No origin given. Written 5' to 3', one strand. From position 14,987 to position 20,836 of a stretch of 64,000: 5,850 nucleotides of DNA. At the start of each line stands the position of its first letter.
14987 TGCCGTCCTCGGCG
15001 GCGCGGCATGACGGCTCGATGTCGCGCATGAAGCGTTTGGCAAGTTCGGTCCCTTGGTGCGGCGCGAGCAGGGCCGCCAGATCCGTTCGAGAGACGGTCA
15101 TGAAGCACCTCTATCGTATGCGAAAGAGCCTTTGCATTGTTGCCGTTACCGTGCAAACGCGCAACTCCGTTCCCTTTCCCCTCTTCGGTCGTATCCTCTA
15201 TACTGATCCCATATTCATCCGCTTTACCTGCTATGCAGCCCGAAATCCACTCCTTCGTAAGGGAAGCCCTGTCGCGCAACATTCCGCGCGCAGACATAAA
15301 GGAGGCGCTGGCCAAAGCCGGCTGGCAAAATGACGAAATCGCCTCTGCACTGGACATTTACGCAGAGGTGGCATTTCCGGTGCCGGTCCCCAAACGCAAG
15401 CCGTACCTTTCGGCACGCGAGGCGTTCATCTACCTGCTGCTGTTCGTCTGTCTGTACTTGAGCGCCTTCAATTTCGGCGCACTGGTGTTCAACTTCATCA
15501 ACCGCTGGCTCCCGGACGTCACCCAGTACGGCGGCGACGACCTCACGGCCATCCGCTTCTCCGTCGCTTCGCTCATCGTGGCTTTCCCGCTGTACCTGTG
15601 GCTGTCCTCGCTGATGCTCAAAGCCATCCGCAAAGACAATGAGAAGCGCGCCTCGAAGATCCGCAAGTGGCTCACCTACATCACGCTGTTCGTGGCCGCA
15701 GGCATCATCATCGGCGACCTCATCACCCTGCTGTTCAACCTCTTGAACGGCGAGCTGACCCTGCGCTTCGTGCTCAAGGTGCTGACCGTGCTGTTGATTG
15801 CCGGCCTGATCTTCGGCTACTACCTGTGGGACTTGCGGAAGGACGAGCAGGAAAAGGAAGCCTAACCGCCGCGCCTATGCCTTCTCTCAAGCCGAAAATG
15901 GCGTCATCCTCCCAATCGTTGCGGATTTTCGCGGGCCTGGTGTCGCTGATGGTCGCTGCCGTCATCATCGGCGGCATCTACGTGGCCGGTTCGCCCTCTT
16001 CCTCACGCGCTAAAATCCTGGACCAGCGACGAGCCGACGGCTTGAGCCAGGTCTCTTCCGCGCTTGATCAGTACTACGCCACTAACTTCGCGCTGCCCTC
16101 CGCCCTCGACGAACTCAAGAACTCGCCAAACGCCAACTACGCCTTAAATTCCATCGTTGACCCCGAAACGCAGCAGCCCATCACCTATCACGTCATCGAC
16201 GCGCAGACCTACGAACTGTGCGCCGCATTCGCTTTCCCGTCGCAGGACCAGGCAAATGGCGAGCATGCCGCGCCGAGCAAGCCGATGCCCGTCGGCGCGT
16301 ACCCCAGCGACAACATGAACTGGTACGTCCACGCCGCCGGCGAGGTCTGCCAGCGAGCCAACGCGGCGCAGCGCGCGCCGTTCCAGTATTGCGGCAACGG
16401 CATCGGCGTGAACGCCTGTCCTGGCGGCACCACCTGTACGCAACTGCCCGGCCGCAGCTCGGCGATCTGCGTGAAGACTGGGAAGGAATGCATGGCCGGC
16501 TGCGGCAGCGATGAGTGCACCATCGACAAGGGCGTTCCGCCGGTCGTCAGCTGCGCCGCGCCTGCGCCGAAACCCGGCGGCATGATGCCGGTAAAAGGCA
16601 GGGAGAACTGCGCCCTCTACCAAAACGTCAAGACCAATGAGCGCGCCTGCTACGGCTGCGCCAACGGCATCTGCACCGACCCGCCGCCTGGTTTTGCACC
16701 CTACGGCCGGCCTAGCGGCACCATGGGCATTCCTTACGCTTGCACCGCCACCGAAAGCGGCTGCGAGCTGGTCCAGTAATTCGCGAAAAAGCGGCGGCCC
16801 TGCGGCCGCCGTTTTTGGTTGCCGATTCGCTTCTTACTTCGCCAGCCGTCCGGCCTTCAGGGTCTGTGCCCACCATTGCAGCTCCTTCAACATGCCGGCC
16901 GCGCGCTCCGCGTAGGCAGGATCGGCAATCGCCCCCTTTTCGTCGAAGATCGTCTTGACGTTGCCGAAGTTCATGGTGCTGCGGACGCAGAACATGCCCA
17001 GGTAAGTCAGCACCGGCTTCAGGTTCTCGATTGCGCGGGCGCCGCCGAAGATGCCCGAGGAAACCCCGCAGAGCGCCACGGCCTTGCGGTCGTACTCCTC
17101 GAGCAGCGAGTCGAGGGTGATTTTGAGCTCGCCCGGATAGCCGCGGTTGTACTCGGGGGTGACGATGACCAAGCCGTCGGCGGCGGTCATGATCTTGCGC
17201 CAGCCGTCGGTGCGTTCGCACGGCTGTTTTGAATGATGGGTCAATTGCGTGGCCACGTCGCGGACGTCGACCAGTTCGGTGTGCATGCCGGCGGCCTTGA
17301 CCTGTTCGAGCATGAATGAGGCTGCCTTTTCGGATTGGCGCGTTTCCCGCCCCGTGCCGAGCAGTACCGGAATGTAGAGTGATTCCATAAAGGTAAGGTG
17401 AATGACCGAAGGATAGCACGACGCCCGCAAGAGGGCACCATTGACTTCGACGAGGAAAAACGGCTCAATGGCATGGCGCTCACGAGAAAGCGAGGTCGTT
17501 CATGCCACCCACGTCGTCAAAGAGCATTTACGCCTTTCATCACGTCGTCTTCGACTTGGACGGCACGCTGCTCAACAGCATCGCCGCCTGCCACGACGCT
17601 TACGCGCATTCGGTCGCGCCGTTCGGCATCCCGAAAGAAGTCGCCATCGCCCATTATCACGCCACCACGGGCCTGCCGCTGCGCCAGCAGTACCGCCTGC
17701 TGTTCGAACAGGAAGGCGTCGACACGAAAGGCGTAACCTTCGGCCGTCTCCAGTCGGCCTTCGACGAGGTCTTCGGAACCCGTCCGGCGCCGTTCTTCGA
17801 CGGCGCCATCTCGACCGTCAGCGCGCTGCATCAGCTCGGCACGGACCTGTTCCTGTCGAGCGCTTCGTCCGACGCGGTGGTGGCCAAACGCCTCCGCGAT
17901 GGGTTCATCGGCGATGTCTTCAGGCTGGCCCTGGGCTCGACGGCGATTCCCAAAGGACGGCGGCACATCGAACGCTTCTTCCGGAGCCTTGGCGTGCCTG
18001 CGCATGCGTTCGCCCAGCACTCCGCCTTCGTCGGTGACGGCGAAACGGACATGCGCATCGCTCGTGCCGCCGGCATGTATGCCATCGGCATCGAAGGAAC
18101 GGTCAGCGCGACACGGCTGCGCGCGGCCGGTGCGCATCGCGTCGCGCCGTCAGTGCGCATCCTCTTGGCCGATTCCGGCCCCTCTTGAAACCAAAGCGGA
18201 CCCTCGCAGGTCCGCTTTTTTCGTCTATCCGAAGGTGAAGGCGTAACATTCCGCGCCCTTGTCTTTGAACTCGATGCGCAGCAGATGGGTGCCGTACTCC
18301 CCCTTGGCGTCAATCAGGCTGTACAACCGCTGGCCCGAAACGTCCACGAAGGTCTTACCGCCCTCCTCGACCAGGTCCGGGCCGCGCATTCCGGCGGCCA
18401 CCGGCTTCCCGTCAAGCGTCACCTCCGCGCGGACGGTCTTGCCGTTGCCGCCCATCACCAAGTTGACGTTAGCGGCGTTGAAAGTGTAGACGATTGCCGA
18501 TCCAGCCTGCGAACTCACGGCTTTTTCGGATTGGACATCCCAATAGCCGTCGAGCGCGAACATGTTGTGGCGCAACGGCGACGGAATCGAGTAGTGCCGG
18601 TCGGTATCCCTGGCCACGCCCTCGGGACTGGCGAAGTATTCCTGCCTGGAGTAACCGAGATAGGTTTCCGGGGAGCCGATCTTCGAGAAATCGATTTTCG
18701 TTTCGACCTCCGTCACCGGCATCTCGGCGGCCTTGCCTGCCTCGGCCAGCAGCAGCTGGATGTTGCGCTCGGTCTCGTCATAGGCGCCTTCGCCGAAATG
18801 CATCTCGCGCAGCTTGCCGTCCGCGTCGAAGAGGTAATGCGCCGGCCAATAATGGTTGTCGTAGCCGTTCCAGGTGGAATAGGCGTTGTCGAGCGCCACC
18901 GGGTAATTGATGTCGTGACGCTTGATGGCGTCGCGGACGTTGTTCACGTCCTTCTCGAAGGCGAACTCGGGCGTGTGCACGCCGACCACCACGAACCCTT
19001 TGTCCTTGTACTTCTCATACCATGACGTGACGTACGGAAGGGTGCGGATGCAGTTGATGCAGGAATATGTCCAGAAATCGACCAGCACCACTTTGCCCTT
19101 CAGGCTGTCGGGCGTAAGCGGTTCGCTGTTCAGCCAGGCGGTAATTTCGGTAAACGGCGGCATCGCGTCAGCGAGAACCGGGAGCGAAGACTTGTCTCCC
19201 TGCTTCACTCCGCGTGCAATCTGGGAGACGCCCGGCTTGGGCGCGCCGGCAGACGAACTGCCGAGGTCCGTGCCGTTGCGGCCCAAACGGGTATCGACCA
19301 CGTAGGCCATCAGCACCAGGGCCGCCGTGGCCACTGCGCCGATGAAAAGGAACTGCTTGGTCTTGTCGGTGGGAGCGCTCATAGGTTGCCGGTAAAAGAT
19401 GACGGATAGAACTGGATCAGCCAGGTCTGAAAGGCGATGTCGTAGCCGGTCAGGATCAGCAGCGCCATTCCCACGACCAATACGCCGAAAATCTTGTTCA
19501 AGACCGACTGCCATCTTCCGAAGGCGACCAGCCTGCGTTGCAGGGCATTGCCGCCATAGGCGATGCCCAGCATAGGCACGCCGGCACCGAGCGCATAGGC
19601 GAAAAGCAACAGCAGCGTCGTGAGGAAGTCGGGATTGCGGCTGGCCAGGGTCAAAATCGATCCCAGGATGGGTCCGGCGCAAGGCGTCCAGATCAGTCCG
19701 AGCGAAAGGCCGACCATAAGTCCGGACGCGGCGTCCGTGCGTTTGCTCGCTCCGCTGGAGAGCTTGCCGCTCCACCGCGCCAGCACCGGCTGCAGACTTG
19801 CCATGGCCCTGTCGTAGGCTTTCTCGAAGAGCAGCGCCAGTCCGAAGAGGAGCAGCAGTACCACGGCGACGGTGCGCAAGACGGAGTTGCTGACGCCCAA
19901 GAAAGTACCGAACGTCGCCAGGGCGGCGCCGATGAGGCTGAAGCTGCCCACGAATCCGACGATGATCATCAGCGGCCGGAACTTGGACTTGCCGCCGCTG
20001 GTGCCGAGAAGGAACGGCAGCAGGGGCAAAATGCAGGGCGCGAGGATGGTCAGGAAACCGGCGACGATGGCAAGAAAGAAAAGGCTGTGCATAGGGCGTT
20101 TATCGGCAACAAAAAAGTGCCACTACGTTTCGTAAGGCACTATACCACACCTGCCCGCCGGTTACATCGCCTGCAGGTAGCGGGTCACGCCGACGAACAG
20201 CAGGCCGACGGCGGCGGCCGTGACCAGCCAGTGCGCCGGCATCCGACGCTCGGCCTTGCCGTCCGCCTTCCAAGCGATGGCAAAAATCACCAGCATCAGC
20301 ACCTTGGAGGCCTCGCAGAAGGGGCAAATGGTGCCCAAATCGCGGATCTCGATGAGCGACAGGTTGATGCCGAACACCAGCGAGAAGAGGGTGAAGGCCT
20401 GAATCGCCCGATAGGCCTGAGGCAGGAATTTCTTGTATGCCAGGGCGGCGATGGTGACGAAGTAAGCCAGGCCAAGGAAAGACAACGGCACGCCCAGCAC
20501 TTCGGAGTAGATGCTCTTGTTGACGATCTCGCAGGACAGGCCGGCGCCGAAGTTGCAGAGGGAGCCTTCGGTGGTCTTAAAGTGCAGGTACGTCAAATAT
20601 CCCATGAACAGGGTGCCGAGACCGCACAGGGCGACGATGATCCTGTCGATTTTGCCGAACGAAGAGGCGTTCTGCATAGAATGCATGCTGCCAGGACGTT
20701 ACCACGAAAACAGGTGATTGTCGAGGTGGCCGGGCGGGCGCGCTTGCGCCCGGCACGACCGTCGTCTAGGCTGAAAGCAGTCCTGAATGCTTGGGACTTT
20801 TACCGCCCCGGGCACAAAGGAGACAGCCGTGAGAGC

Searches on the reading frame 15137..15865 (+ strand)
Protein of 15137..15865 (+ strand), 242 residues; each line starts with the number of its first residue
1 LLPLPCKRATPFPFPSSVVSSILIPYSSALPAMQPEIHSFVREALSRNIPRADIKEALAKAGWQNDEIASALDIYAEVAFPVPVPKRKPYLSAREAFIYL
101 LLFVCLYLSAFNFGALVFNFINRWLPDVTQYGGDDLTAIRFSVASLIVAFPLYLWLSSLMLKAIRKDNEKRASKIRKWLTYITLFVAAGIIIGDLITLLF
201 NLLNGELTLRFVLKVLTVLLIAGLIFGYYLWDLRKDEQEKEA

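Call 48: search_protein_families(library=pfam, proteins=[window:15137-15865:+], max_evalue=0.001)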
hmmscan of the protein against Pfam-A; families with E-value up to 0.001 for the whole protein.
window:15137-15865:+ (242 aa): 1 family
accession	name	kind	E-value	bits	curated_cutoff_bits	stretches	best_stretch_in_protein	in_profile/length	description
PF18920.5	DUF5671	-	5e-31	107.8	28.4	1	95-228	1-131/132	Domain of unknown function (DUF5671)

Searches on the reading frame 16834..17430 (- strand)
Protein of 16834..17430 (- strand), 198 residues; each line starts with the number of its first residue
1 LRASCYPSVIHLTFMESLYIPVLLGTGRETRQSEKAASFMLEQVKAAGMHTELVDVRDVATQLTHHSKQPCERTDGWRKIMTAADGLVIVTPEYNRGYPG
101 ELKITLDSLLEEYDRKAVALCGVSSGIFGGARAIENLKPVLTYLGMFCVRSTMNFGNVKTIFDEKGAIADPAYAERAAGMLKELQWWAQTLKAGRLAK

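Call 48: search_protein_families(library=pfam, proteins=[window:16834-17430:-], max_evalue=0.001)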
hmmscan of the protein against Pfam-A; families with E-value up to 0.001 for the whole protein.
window:16834-17430:- (198 aa): 2 families
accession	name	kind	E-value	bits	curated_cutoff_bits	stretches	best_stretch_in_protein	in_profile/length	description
PF03358.20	FMN_red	-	6e-30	104.3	24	1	22-157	5-149/152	NADPH-dependent FMN reductase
PF02525.22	Flavodoxin_2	-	5.6e-05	23.4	27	1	30-111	14-105/198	Flavodoxin-like fold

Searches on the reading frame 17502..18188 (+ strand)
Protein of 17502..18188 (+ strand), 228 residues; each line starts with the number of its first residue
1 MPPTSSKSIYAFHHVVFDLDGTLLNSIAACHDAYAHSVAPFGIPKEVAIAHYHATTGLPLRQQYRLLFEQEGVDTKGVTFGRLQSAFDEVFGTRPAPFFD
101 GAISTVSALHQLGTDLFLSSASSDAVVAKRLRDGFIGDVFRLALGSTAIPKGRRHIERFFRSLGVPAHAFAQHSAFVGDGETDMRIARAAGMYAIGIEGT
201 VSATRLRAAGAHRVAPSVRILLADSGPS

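Call 48: search_protein_families(library=pfam, proteins=[window:17502-18188:+], max_evalue=0.001)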
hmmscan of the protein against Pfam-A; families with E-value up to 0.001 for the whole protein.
window:17502-18188:+ (228 aa): 4 families
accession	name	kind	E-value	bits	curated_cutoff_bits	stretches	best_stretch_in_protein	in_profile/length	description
PF13419.12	HAD_2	-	1.7e-18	67.8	23.8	1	15-197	1-178/178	Haloacid dehalogenase-like hydrolase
PF00702.32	Hydrolase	-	3.9e-11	44.1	26.4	1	14-191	3-191/191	haloacid dehalogenase-like hydrolase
PF12710.13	HAD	-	9e-05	23.4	27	1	15-188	1-189/189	haloacid dehalogenase-like hydrolase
PF13242.12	Hydrolase_like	-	0.00018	21.8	22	1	161-218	15-72/75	HAD-hyrolase-like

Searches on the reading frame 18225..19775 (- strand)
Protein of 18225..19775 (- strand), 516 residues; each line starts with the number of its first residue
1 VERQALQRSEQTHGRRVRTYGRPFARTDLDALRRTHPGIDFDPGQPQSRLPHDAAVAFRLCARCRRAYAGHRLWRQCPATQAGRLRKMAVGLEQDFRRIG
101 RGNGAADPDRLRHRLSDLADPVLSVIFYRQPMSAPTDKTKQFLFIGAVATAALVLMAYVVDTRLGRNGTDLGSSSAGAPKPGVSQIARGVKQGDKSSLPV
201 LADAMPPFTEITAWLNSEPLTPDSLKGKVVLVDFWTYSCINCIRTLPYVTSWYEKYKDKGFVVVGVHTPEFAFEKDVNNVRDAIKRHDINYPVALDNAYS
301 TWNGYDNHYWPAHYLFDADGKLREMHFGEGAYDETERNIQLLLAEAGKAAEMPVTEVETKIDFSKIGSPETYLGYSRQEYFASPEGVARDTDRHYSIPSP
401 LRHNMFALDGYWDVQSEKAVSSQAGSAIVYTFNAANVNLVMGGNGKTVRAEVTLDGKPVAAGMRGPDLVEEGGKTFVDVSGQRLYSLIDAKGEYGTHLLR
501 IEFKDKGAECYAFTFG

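Call 49: search_protein_families(library=pfam, proteins=[window:18225-19775:-], max_evalue=0.001)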
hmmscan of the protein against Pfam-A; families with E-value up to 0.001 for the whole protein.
window:18225-19775:- (516 aa): 4 families
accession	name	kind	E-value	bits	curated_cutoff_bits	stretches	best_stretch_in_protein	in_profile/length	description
PF17991.7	Thioredoxin_10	-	1.2e-40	139.8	27.1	1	368-516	1-142/142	Thioredoxin like C-terminal domain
PF08534.16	Redoxin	-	2.1e-14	54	26.6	1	203-330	4-136/148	Redoxin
PF00578.27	AhpC-TSA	-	7.2e-12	45.8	26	1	216-324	14-123/124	AhpC/TSA family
PF13905.12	Thioredoxin_8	-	2.3e-10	41.1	27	1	227-321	1-93/94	Thioredoxin-like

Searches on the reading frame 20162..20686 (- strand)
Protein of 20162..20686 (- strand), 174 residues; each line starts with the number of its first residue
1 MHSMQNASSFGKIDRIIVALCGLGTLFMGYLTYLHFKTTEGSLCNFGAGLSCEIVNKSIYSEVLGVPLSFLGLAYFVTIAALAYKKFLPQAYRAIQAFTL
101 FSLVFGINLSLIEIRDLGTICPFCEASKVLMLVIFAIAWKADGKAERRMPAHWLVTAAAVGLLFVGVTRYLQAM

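Call 49: search_protein_families(library=pfam, proteins=[window:20162-20686:-], max_evalue=0.001)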
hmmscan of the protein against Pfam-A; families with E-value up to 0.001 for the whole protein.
window:20162-20686:- (174 aa): 1 family
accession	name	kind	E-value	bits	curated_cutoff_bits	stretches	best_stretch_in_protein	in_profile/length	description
PF07884.19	VKOR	-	4e-21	76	27.5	1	16-139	2-134/134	Vitamin K epoxide reductase family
